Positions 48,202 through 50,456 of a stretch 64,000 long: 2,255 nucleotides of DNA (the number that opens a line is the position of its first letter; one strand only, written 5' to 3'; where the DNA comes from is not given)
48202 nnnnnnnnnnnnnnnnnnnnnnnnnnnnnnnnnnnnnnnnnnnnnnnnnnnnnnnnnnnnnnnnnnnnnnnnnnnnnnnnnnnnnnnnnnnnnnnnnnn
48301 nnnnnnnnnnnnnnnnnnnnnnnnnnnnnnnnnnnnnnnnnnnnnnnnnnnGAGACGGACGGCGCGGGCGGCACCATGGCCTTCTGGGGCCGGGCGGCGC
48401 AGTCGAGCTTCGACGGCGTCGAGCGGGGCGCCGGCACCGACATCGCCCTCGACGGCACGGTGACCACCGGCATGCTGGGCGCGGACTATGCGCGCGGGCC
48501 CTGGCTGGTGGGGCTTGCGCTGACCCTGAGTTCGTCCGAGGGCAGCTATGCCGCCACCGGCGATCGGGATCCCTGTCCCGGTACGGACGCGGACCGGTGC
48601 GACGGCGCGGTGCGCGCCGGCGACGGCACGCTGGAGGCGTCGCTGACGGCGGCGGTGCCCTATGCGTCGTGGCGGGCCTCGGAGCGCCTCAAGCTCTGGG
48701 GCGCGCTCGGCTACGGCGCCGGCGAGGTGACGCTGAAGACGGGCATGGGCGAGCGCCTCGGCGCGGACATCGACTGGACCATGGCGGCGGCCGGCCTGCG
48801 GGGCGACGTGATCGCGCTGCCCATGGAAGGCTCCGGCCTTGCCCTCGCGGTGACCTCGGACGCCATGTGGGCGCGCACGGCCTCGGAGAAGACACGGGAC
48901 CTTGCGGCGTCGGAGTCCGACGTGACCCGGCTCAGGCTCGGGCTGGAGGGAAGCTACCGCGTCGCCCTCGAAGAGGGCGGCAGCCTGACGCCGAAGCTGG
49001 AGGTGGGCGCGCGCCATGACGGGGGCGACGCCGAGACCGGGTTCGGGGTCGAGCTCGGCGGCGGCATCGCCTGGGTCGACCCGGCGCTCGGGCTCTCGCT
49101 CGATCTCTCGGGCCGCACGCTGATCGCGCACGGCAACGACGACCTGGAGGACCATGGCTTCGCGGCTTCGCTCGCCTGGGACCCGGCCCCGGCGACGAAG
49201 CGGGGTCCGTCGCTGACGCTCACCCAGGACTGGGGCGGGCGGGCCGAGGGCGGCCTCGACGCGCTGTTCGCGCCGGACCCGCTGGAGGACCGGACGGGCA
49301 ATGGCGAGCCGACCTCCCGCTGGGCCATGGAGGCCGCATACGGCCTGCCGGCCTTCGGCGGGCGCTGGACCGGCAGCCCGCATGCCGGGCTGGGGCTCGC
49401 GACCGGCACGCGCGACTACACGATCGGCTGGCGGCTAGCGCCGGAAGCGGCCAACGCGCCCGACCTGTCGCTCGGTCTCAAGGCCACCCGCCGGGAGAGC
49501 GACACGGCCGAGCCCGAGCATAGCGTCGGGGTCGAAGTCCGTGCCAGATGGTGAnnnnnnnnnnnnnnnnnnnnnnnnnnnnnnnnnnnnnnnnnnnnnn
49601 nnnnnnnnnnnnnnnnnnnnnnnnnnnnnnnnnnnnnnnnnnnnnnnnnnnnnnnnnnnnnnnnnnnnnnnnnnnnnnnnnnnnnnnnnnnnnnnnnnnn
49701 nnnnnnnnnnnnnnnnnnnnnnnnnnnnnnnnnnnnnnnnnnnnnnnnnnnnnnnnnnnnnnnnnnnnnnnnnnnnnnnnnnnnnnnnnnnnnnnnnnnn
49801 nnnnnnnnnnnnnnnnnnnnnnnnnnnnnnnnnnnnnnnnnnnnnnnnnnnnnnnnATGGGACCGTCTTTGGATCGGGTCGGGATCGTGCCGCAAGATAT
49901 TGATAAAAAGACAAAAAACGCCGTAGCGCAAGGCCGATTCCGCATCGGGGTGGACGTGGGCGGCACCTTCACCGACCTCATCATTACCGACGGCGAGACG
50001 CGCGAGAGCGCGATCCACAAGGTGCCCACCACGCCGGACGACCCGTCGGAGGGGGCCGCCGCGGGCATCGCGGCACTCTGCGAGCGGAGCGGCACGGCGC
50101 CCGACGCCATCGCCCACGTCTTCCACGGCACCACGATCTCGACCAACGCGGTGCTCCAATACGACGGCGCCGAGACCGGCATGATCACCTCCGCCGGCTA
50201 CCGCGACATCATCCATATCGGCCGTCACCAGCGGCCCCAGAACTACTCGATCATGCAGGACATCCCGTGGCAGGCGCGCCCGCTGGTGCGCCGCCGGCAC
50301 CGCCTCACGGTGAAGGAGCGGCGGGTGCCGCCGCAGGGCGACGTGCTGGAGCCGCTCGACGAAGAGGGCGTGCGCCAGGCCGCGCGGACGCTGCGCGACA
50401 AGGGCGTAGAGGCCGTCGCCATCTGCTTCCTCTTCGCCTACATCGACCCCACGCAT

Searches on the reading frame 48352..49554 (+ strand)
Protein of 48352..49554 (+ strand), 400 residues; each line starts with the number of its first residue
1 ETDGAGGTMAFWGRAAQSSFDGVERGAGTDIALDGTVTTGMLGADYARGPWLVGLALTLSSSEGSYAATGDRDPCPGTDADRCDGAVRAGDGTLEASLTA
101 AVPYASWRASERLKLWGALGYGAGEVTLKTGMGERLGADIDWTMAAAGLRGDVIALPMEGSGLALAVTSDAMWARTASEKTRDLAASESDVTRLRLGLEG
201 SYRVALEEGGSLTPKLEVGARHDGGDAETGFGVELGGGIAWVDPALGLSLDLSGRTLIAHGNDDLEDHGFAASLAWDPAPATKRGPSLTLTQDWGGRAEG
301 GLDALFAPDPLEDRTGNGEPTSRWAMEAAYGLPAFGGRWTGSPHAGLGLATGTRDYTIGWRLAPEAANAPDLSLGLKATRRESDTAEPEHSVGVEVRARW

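Call 90: find_homologous_proteins(query=window:48352-49554:+, max_evalue=1e-20)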
Query window:48352-49554:+ (400 aa): 956 proteins with E <= 1e-20 among 8000 candidates; the best 120 are listed.
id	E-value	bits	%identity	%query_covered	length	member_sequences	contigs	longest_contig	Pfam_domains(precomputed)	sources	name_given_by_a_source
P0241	1.0e-191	655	77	100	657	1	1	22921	-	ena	-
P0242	3.2e-187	641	76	100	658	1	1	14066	-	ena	-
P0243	2.6e-184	631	75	100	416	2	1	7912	-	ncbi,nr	ncbi:MAG: hypothetical protein OYG32_00825 [Rhodospirillaceae bacterium]|nr:hypothetical protein [Rh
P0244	3.3e-184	631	74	100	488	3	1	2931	-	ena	-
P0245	1.3e-181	622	75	100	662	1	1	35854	PF03160.21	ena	-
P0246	1.3e-179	615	72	100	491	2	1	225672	-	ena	-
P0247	4.0e-179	614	74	100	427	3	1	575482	-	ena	-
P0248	6.6e-179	613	74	100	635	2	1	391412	PF03160.21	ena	-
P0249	6.2e-178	610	74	100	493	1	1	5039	-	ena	-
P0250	9.2e-175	599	72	100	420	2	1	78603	-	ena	-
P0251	3.5e-174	598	71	100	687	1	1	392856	PF03160.21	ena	-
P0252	4.7e-173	594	71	100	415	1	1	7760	-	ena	-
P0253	1.9e-171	589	72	100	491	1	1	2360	-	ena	-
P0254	2.8e-171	588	70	100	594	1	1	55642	-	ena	-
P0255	1.8e-170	585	71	100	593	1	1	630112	-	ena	-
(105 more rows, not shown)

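Call 91: find_encoding_contigs(protein=P0251, flank=4000, max_places=2)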
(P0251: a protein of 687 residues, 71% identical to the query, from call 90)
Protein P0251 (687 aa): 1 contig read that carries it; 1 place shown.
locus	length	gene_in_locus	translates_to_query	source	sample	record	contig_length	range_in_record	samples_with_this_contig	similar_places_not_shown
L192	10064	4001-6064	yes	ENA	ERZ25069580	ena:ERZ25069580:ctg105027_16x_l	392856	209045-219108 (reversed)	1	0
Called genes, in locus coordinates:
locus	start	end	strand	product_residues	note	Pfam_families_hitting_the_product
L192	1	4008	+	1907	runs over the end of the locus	PF03160:Calx-beta (weak)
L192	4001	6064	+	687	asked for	PF03160:Calx-beta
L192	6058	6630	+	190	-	-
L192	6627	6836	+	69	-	PF10074:RovC_DNA-bd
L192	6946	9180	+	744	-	PF05378:Hydant_A_N, PF01968:Hydantoinase_A, PF19278:Hydant_A_C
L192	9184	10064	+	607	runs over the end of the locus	PF02538:Hydantoinase_B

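Call 92: find_encoding_contigs(protein=P0247, flank=4000, max_places=2)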
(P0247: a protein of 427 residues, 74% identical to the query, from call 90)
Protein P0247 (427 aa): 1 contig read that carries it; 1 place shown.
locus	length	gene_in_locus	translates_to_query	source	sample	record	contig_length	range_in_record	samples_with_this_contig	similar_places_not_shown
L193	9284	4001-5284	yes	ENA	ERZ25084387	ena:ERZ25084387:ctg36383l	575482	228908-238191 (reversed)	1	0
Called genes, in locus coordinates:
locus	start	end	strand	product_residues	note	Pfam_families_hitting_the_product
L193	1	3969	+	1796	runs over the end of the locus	PF20579:LapA (faint), PF03160:Calx-beta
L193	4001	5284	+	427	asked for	-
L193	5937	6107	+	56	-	-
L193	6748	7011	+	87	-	PF12728:HTH_17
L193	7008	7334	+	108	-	-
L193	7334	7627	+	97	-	PF07178:TraL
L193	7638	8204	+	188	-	PF05309:TraE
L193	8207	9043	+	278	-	PF06586:TraK_N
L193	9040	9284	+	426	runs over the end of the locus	PF03743:TrbI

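Call 93: find_encoding_contigs(protein=P0255, flank=4000, max_places=2)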
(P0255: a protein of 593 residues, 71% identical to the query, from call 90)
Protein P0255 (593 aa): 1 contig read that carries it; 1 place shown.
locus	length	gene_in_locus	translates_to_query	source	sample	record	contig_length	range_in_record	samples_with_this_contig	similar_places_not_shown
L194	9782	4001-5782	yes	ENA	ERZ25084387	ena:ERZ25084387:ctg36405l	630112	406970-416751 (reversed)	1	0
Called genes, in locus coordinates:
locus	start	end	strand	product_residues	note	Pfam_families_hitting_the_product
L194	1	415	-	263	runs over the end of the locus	-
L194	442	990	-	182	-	PF02371:Transposase_20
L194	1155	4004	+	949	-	PF03160:Calx-beta (faint), PF20579:LapA (faint)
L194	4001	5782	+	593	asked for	-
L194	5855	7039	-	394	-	PF13356:Arm-DNA-bind_3, PF22022:Phage_int_M, PF00589:Phage_integrase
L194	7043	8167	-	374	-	PF13356:Arm-DNA-bind_3 (weak), PF00589:Phage_integrase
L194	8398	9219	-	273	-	PF03372:Exo_endo_phos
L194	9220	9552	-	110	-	PF01521:Fe-S_biosyn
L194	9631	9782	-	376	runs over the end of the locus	PF00278:Orn_DAP_Arg_deC, PF02784:Orn_Arg_deC_N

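Call 94: find_encoding_contigs(protein=P0248, flank=4000, max_places=2)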
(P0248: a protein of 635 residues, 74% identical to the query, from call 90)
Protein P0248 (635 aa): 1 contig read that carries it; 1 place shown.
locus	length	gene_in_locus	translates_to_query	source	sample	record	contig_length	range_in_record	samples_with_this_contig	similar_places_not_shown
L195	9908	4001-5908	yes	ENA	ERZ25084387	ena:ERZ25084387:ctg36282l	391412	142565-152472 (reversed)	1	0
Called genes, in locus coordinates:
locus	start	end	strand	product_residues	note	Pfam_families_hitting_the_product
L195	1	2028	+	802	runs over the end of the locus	PF20579:LapA (faint)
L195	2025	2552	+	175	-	-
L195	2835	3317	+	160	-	-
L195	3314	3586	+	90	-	-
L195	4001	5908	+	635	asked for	PF03160:Calx-beta (weak)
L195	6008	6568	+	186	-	-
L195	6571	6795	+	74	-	PF10074:RovC_DNA-bd (weak)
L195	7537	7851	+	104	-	PF12728:HTH_17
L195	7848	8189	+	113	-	-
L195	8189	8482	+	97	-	PF07178:TraL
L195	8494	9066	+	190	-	PF05309:TraE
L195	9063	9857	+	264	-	PF06586:TraK_N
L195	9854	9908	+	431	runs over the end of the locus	PF03743:TrbI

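Call 97: search_protein_families(library=pfam, proteins=[L192:6058-6630:+, L192:6627-6836:+, L195:6008-6568:+, L195:6571-6795:+, L195:7537-7851:+], max_evalue=0.1)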
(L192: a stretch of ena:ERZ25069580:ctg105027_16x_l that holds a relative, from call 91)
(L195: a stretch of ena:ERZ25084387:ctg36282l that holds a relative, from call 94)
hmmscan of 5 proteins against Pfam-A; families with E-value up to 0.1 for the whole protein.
L192:6058-6630:+ (190 aa): 0 families

L192:6627-6836:+ (69 aa): 1 family
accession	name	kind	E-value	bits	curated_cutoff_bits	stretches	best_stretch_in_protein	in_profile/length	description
PF10074.15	RovC_DNA-bd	-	3.9e-11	43.9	26.4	1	1-58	48-105/107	T6SS, Transcription factor, DNA binding domain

L195:6008-6568:+ (186 aa): 0 families

L195:6571-6795:+ (74 aa): 1 family
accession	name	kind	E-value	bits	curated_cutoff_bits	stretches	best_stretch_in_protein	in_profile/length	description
PF10074.15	RovC_DNA-bd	-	2.4e-07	31.8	26.4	1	2-56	51-106/107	T6SS, Transcription factor, DNA binding domain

L195:7537-7851:+ (104 aa): 8 families
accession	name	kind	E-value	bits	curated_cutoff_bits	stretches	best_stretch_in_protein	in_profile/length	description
PF12728.13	HTH_17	-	5.6e-15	55.8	27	1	7-58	1-51/51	Helix-turn-helix domain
PF13411.12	MerR_1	-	0.00019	21.9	21.6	1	12-51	5-44/69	MerR HTH family regulatory protein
PF00376.29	MerR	-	0.0045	17.2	28.2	1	12-27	4-19/38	MerR family regulatory protein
PF02954.25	HTH_8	-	0.0075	16.4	22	1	12-26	23-37/42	Bacterial regulatory protein, Fis family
PF13384.12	HTH_23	-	0.023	14.9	24.6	1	8-28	18-38/50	Homeodomain-like domain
PF08280.17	HTH_Mga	-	0.038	14.4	23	1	5-27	17-39/59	M protein trans-acting positive regulator (MGA) HTH domain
PF08220.18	HTH_DeoR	-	0.055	13.7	21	1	5-26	12-33/57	DeoR-like helix-turn-helix domain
PF05225.22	HTH_psq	-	0.08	13.1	20.4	0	8-30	17-38/45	helix-turn-helix, Psq domain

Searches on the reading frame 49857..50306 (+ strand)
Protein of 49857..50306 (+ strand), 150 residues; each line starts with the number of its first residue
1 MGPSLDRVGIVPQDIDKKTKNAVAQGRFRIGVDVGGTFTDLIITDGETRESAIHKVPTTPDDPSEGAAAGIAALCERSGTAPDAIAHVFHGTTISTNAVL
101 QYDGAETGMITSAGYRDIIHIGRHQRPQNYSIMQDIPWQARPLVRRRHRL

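Call 88: find_homologous_proteins(query=window:49857-50306:+, max_evalue=1e-10)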
Query window:49857-50306:+ (150 aa): 2241 proteins with E <= 1e-10 among 2483 candidates; the best 120 are listed.
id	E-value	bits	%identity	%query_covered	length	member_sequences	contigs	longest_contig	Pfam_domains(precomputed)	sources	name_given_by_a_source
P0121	6.4e-73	262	99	79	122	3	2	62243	PF05378.20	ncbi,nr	ncbi:MAG: hydantoinase/oxoprolinase family protein, partial [Rhodospirillales bacterium]|nr:hydantoi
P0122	9.9e-55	203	74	82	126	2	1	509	PF05378.20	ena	-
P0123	1.0e-54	203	84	77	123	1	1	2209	PF05378.20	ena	-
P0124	1.6e-54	202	73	80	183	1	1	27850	PF05378.20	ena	-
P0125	1.7e-53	199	75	73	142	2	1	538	PF05378.20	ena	-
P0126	2.9e-53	198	69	82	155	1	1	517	PF05378.20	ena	-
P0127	2.9e-53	198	73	80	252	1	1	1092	PF05378.20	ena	-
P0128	5.7e-53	197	73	76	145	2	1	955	PF05378.20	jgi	-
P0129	6.5e-53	197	71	80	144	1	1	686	PF05378.20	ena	-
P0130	8.9e-53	196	71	80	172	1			PF05378.20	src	-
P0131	9.4e-53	196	73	80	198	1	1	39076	PF05378.20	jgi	jgi:N-methylhydantoinase A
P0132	1.0e-52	196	73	80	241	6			PF05378.20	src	-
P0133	1.6e-52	195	73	82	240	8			PF05378.20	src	-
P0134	2.0e-52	195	70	80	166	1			PF05378.20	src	-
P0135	2.5e-52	195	71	80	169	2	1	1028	PF05378.20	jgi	-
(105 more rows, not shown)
